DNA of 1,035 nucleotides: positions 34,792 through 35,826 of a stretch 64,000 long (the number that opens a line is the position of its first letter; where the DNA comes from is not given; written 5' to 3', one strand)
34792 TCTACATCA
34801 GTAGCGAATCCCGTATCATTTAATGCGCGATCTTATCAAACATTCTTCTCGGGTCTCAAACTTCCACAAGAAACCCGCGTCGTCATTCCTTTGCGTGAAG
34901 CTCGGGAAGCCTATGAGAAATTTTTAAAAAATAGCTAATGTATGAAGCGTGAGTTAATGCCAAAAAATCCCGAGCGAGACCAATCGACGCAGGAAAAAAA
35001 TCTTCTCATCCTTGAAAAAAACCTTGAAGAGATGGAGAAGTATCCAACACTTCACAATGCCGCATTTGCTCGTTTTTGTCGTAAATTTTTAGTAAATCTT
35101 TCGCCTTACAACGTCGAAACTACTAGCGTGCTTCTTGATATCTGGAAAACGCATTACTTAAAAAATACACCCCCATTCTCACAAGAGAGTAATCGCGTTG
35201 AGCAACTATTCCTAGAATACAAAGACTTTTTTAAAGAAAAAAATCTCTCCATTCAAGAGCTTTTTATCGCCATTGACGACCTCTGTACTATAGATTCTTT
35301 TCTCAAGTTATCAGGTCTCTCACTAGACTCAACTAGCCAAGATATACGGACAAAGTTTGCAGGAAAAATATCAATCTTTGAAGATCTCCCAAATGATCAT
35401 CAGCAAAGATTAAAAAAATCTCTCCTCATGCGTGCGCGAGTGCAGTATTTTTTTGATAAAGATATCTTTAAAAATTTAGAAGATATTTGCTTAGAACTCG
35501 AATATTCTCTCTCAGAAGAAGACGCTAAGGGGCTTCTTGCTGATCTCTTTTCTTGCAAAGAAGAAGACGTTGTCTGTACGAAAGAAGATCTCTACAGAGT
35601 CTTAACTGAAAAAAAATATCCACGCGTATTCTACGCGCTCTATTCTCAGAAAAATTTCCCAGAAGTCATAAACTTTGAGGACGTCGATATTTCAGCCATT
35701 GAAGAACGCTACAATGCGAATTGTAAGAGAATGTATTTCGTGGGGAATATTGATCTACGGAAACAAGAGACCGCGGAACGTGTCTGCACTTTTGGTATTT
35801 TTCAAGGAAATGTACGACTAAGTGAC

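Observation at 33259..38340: Tandem array of three divergent ~560-aa LRR-like paralogues with conserved junctions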

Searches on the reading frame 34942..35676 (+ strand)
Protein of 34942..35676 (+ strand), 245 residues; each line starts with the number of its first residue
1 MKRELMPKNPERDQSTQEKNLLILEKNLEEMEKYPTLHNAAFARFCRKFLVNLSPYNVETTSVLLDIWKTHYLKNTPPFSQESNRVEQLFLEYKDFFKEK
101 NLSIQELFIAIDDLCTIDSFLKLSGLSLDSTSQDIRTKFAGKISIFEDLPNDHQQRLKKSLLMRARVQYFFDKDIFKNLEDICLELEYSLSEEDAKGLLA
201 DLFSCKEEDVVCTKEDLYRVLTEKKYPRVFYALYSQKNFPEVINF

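Call 47: predict_structure(alignment_id=A2)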
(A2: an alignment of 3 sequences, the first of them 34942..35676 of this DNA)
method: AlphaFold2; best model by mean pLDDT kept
length: 245 residues; sequences in the alignment: 3
mean_pLDDT: 66.0   pTM: 0.58
mean pLDDT of the five models: 66.0, 63.7, 60.5, 59.1, 57.6
residues with pLDDT >= 90: 0; 70-90: 112; 50-70: 105; < 50: 28
segments of 3 or more residues with pLDDT < 50: 1-12, 75-85
pLDDT, mean of each block of 10 residues (from residue 1): 39 63 82 69 75 68 71 49 49 59 67 77 76 70 76 76 71 63 67 74 75 69 57 52 49
secondary structure, 60 per line:
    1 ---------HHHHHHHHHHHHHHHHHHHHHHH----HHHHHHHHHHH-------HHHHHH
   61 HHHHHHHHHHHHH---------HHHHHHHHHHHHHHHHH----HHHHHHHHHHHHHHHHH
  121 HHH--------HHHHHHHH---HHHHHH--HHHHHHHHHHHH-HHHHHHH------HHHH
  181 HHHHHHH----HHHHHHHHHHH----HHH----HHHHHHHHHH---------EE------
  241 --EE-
elements in order: H10-32 H37-47 H55-73 H83-99 H104-123 H132-139 H143-148 H151-162 H164-170 H177-187 H192-202 H214-223
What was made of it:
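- The N-domain model has 12 helices and pTM 0.58 (call 47).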

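Call 52: fold_search(model_id=the predicted structure, library=pdb)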
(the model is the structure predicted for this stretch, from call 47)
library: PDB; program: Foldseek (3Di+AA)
matches with E <= 10: 86; with E <= 0.001: 0
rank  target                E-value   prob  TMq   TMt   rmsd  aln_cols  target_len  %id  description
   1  6een_C                1.3e+00  0.06  0.14  0.12  17.2       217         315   15  Crystal structure of a designer Pentatrico Peptide RNA binding protein, bound to a complex RNA target and featuring an (released 2019-08-21)
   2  6een_D                1.4e+00  0.06  0.14  0.12  17.2       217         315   15  Crystal structure of a designer Pentatrico Peptide RNA binding protein, bound to a complex RNA target and featuring an (released 2019-08-21)
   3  6een_B                1.6e+00  0.06  0.15  0.12  17.3       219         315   14  Crystal structure of a designer Pentatrico Peptide RNA binding protein, bound to a complex RNA target and featuring an (released 2019-08-21)
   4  6een_A                1.7e+00  0.06  0.14  0.12  17.3       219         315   14  Crystal structure of a designer Pentatrico Peptide RNA binding protein, bound to a complex RNA target and featuring an (released 2019-08-21)
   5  2xeq_C                1.8e+00  0.10  0.17  0.18  18.1       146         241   16  Human PatL1 C-terminal domain (released 2010-06-16)
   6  2xeq_B                2.2e+00  0.10  0.19  0.19  14.5       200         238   12  Human PatL1 C-terminal domain (released 2010-06-16)
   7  6wrw_B                2.6e+00  0.04  0.13  0.06  19.4       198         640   15  Crystal structure of computationally designed protein 2DS25.5 in complex with the human Transferrin receptor ectodomai (released 2021-04-28)
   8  8jh1_B                2.9e+00  0.05  0.18  0.13  14.1       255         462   15  Crystal Structure of the Csm6 Y161A mutant from Thermus thermophilus HB8 in complex with cyclic-tetraadenylate (cA4) (released 2023-12-13)
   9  3bjb_F                3.2e+00  0.07  0.21  0.26  14.2       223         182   14  Crystal structure of a TetR transcriptional regulator from Rhodococcus sp. RHA1 (released 2007-12-18)
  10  2pf4_A                3.5e+00  0.07  0.19  0.10  14.1       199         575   12  Crystal structure of the full-length simian virus 40 small t antigen complexed with the protein phosphatase 2A Aalpha  (released 2007-08-07)
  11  9n74_LM               3.5e+00  0.05  0.18  0.04  15.1       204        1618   20  SSU processome maturation and disassembly, State H (released 2025-10-29)
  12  9dke                  3.7e+00  0.03  0.16  0.04  17.4       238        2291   12  CryoEM structures of yeast cytoplasmic dynein in the presence of ATP and Lis1. (released 2025-05-28)
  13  6rd5_3                4.3e+00  0.06  0.14  0.14  13.5       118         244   14  CryoEM structure of Polytomella F-ATP synthase, focussed refinement of Fo and peripheral stalk, C2 symmetry (released 2019-07-03)
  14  1pvq_B                4.5e+00  0.07  0.21  0.17  14.2       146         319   12  BASIS FOR A SWITCH IN SUBSTRATE SPECIFICITY: CRYSTAL STRUCTURE OF SELECTED VARIANT OF CRE SITE-SPECIFIC RECOMBINASE, L (released 2004-02-17)
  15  9ijj_AC               4.5e+00  0.06  0.16  0.09  13.8       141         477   20  In situ structure of the central apparatus in mouse sperm axoneme. (released 2025-06-04)
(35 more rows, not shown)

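Call 73: search_solved_structures(query=A2, max_evalue=10)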
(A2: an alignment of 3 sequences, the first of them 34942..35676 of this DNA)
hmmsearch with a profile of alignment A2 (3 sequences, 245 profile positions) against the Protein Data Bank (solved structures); distinct sequences matched with E-value up to 10: 0.
